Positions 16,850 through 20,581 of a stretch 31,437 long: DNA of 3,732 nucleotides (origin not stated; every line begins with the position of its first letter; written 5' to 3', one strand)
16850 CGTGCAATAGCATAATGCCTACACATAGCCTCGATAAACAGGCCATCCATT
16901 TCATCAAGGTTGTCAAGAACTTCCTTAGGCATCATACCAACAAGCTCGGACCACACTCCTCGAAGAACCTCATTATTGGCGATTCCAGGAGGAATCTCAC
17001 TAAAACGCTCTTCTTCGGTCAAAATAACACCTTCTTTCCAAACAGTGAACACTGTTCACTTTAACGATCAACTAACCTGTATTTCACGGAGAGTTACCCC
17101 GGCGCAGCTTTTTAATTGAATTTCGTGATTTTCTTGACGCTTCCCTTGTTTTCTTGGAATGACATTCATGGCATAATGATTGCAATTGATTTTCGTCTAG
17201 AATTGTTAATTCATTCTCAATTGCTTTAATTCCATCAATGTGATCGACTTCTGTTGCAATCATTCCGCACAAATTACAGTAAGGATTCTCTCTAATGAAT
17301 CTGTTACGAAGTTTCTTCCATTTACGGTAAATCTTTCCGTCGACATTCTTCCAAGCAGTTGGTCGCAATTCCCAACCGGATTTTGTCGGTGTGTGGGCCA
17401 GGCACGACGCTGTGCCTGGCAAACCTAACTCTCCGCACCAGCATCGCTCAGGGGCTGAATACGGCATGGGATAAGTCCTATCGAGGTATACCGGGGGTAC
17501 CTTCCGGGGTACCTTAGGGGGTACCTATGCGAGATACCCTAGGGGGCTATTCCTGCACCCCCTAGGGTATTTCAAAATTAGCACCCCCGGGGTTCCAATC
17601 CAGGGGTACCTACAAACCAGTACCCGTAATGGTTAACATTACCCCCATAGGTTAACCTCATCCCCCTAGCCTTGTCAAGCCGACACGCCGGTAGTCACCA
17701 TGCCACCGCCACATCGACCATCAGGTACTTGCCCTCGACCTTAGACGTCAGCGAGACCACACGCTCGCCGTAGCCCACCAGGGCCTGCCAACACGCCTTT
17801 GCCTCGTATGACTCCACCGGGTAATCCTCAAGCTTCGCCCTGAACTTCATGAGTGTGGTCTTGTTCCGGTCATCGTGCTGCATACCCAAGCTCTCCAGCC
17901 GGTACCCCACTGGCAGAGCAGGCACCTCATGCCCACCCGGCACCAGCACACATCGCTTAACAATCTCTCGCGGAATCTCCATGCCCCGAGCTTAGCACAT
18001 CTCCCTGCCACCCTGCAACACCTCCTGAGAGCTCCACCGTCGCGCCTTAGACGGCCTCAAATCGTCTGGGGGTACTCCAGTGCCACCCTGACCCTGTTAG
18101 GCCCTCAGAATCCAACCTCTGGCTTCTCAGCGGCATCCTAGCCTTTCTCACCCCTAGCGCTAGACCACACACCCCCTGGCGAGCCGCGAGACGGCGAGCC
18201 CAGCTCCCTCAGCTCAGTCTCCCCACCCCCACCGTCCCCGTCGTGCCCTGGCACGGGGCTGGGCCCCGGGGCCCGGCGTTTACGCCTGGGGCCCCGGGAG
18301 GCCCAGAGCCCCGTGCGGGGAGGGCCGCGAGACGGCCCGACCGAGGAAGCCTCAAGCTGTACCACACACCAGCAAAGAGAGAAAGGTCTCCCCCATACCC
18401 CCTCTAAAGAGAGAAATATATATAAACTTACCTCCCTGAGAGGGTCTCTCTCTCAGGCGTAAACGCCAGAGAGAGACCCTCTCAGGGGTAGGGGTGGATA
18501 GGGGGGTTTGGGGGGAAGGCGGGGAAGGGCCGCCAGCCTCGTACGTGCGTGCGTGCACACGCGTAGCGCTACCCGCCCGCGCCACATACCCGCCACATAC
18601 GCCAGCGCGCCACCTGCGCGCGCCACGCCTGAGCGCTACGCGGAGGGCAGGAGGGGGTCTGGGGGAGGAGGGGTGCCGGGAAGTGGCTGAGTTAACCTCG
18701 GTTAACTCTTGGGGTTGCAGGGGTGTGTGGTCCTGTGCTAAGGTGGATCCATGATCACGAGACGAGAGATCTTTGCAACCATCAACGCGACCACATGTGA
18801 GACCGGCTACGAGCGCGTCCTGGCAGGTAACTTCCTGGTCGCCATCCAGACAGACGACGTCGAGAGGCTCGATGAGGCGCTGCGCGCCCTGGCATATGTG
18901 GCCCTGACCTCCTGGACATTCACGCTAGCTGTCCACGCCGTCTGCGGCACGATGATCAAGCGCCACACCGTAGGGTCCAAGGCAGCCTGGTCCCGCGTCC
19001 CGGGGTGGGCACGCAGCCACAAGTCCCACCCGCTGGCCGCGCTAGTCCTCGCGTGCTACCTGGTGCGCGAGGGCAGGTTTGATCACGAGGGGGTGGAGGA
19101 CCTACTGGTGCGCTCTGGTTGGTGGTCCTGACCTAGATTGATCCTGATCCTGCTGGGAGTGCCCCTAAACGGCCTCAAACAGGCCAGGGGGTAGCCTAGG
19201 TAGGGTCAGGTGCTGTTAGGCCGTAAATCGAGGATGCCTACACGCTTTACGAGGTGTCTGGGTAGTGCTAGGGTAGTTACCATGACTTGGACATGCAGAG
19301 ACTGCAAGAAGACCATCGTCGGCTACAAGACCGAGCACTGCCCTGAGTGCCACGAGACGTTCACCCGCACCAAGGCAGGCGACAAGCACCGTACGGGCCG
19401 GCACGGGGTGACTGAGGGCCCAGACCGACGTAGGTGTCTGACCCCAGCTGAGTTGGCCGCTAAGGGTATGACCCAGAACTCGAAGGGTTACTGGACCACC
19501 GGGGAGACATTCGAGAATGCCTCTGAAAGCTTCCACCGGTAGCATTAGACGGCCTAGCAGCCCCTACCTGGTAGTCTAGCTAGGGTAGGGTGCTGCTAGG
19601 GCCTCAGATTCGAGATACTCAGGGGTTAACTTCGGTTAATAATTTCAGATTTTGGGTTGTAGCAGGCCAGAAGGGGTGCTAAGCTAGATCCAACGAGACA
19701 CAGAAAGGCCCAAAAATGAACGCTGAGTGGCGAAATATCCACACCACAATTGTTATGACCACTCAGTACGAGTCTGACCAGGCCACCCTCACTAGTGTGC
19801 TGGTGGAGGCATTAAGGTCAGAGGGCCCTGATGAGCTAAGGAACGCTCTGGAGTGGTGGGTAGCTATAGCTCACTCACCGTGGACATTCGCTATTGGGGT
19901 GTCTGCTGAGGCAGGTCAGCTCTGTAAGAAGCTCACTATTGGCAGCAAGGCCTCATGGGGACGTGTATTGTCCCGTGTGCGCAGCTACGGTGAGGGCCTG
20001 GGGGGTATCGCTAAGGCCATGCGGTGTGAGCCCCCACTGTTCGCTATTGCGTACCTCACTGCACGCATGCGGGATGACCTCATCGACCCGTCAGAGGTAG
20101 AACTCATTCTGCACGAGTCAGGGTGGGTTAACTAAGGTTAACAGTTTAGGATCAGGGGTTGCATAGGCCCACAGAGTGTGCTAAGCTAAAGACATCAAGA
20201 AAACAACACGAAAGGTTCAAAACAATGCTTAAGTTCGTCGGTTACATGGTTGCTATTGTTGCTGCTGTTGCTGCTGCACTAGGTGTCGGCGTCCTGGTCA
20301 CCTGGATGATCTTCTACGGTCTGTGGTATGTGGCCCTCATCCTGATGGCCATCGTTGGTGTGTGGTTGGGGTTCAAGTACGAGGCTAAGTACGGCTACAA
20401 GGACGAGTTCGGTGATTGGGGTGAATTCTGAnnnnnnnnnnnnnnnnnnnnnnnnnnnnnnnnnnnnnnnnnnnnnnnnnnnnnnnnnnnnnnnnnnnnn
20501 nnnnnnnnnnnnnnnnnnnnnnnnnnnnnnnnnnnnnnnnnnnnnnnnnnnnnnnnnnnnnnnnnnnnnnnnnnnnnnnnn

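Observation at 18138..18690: ORF-free, extremely GC-rich block with a strand-composition switch, an AT island and iteron-like repeats between the divergent arms: candidate replication origin and/or cos region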

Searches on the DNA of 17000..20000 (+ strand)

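Call 8: search_dna_similar(query=window:17000-20000:+, collection=phages, mode=distant, max_rows=20)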
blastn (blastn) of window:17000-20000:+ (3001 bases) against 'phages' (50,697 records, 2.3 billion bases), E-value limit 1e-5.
Records with a match: 10; places in all: 10; records where one place covers at least 80% of the query: 0.
Best place of each record, by identity: 60-80% 10.
By first word of the organism name: Propionibacterium 8; Cutibacterium 2.
By host as written in the record: Propionibacterium acnes ATCC 6919 2; Cutibacterium acnes 2; Propionibacterium acnes A1-14 2; Propionibacterium acnes 2; - 1; Propionibacterium acnes ATCC 11828 1.
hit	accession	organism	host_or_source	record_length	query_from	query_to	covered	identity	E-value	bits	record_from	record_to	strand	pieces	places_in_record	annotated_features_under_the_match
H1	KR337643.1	Propionibacterium phage MrAK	Propionibacterium acnes ATCC 6919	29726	2313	2511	7%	68.7%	2e-8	69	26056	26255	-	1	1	hypothetical protein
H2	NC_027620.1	Propionibacterium phage MrAK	Propionibacterium acnes ATCC 6919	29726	2313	2511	7%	68.7%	2e-8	69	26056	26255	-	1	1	hypothetical protein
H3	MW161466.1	Cutibacterium phage PAVL33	Cutibacterium acnes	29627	2289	2472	6%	68.6%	8e-8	66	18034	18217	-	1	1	hypothetical protein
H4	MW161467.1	Cutibacterium phage PAVL34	Cutibacterium acnes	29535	2289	2472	6%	68.6%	8e-8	66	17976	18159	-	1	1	hypothetical protein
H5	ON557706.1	Propionibacterium phage PaP11-13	sewage water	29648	2289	2472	6%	68.1%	3e-6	62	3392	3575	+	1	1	hypothetical protein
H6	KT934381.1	Propionibacterium phage PA1-14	Propionibacterium acnes A1-14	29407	2313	2472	5%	71.3%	1e-12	82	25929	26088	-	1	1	hypothetical protein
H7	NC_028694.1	Propionibacterium phage PA1-14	Propionibacterium acnes A1-14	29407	2313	2472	5%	71.3%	1e-12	82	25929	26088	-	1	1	hypothetical protein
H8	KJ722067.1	Propionibacterium phage Pacnes 2012-15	Propionibacterium acnes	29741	2313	2393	3%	76.5%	3e-6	62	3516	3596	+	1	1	hypothetical protein (x2)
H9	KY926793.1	Propionibacterium phage PacnesP2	Propionibacterium acnes ATCC 11828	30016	2313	2393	3%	76.5%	3e-6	62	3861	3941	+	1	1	none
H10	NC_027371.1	Propionibacterium phage Pacnes 2012-15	Propionibacterium acnes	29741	2313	2393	3%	76.5%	3e-6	62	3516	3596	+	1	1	hypothetical protein (x2)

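Call 55: search_rna_families(source=window, start=17400, end=18800, threshold=evalue, max_evalue=1)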
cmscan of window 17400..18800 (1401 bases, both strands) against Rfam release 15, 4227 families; matches with E-value up to 1: 6.
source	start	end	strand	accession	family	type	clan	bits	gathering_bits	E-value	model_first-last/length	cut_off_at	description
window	18433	18488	-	RF03760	mir-2041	Gene; miRNA;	-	31.9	70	0.00077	1-68/68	no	mir-2041 microRNA precursor family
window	18430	18489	-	RF00963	mir-642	Gene; miRNA;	-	30.3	90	0.0066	1-83/83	no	mir-642 microRNA precursor family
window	18432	18489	+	RF04096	mir-4433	Gene; miRNA;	-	26.3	77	0.015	1-83/83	no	mir-4433 microRNA precursor family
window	18434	18487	-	RF03933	MIR6445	Gene; miRNA;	-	21.8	100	0.21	19-100/117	no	MIR6445 microRNA precursor family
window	18500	18594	+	RF03405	mir-3200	Gene; miRNA;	-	21.5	79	0.94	1-92/92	no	mir-3200 microRNA precursor family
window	18433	18488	-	RF02532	MNV_3UTR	Cis-reg;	-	18.5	70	0.19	40-102/222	no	Murine norovirus 3'UTR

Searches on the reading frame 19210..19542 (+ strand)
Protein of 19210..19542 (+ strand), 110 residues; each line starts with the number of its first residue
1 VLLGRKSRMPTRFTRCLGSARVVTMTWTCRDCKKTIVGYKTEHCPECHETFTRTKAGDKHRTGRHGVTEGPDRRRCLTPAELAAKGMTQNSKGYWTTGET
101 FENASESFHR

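Call 9: search_protein_families(library=pfam, proteins=[window:19210-19542:+], max_evalue=0.01)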
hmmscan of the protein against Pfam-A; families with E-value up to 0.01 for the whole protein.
window:19210-19542:+ (110 aa): 3 families
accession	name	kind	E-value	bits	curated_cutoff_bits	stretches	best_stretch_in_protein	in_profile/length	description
PF24071.1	Phage_zn_bind_3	-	6.8e-13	48.7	27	1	28-81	2-45/46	Phage FDXHR zinc binding domain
PF01155.25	HypA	-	0.0043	17.5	28.9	1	22-59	66-104/112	Hydrogenase/urease nickel incorporation, metallochaperone, hypA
PF24445.1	DUF7564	-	0.0089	16.9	32.2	0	27-60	6-45/76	Family of unknown function (DUF7564)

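Call 20: search_protein_families(library=phrogs, proteins=[window:19210-19542:+], max_evalue=0.001)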
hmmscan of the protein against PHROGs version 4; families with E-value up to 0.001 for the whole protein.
window:19210-19542:+ (110 aa): 2 families
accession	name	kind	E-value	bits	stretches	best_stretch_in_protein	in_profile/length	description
phrog_7707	-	unknown function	2.1e-34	118.6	1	25-106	1-82/95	-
phrog_2147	-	unknown function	3.5e-11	44.1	1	22-103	4-76/84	-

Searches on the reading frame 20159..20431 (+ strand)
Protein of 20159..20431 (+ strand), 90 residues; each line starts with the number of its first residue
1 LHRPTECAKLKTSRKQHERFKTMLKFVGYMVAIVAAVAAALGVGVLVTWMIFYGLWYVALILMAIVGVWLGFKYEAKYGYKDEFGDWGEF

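Call 19: search_protein_families(library=pfam, proteins=[window:20159-20431:+], max_evalue=0.01)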
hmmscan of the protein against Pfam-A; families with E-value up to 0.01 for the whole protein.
window:20159-20431:+ (90 aa): 1 family
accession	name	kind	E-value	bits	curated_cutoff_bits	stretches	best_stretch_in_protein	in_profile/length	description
PF00487.30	FA_desaturase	-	0.002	18.4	29.7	1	12-87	122-189/253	Fatty acid desaturase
